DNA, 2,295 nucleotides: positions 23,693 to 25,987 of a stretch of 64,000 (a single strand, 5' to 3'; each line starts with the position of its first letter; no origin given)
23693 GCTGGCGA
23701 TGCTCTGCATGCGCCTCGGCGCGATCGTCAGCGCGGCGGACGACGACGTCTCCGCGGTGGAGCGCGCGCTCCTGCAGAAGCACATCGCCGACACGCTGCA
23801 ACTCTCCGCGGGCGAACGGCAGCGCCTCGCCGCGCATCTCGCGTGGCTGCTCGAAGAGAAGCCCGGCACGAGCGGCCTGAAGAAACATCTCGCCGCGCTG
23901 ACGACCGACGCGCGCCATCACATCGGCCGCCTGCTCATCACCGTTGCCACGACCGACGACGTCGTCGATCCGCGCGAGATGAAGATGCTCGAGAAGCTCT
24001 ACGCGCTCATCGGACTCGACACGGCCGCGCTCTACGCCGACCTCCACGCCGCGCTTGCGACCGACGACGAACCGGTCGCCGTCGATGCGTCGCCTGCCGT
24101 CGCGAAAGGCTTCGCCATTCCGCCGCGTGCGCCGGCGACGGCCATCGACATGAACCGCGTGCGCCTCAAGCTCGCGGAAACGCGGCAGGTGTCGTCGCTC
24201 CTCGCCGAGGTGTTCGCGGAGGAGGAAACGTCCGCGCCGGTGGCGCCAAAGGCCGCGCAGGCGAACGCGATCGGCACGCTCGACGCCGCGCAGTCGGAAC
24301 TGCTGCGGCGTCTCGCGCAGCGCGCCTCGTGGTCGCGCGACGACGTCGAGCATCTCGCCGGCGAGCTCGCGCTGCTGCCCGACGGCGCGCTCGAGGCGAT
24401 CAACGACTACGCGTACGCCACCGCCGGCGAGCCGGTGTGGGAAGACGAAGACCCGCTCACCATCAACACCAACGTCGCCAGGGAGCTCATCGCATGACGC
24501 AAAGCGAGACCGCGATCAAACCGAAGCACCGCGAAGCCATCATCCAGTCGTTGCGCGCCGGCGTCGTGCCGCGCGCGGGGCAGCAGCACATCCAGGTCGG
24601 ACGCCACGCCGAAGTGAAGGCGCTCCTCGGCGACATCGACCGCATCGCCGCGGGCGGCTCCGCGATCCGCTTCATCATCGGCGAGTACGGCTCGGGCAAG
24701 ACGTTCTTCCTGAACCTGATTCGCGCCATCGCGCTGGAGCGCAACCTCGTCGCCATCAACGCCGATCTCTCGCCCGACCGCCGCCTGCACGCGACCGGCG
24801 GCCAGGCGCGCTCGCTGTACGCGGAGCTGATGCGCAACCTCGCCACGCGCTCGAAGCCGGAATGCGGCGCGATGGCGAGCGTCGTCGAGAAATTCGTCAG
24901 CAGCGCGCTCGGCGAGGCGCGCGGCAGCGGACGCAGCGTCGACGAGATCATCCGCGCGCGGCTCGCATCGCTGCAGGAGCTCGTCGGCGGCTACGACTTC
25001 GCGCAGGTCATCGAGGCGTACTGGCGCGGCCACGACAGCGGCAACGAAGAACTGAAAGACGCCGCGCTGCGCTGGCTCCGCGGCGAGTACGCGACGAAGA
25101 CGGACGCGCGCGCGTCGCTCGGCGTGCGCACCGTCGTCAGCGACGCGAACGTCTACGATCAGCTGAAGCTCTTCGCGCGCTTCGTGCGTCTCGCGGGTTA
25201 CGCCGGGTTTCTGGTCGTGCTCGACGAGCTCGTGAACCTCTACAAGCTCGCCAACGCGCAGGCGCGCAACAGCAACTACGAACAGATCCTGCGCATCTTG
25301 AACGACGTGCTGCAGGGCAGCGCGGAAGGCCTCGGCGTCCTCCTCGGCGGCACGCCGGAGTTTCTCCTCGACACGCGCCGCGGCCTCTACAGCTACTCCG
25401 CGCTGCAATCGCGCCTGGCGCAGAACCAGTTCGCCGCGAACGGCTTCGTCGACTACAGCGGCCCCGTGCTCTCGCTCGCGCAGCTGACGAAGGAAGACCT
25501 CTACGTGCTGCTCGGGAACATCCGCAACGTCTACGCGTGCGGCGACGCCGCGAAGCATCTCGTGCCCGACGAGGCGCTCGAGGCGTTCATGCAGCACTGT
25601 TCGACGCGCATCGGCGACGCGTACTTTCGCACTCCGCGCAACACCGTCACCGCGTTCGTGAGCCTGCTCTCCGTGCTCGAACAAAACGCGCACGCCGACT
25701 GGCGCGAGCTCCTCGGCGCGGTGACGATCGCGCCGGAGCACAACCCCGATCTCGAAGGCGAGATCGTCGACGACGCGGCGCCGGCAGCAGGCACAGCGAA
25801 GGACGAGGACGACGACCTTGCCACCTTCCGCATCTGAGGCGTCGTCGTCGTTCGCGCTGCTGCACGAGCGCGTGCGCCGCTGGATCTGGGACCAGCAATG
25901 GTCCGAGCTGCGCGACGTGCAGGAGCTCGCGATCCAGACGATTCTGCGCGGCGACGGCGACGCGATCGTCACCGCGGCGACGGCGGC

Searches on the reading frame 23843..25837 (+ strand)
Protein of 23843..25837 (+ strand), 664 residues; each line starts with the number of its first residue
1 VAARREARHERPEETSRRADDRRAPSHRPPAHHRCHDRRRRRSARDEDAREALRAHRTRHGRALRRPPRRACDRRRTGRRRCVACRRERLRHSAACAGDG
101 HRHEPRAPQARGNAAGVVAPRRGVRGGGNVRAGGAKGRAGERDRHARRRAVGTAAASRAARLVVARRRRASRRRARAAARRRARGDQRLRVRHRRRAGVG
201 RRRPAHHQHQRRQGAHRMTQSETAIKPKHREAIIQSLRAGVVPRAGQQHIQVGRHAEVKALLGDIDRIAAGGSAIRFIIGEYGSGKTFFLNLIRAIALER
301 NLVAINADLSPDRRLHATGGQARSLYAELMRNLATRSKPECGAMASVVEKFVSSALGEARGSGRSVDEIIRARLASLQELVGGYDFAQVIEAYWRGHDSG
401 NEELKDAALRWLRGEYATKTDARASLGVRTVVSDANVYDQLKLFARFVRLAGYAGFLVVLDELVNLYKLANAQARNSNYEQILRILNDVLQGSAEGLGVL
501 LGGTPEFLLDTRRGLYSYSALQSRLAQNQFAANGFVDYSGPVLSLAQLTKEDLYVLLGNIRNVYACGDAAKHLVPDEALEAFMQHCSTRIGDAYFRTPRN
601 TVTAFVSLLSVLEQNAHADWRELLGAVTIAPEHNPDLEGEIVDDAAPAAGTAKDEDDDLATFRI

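Call 18: search_protein_families(library=pfam, proteins=[window:23843-25837:+], max_evalue=0.001)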
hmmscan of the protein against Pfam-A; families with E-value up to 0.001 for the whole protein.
window:23843-25837:+ (664 aa): 2 families
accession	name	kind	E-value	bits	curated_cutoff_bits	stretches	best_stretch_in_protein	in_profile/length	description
PF10923.14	BrxC_BrxD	-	1.8e-156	521.7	22.2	1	225-625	1-411/414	BREX system ATP-binding protein BrxC/D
PF13191.12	AAA_16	-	4.2e-05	24.6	32.6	1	252-341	3-94/167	AAA ATPase domain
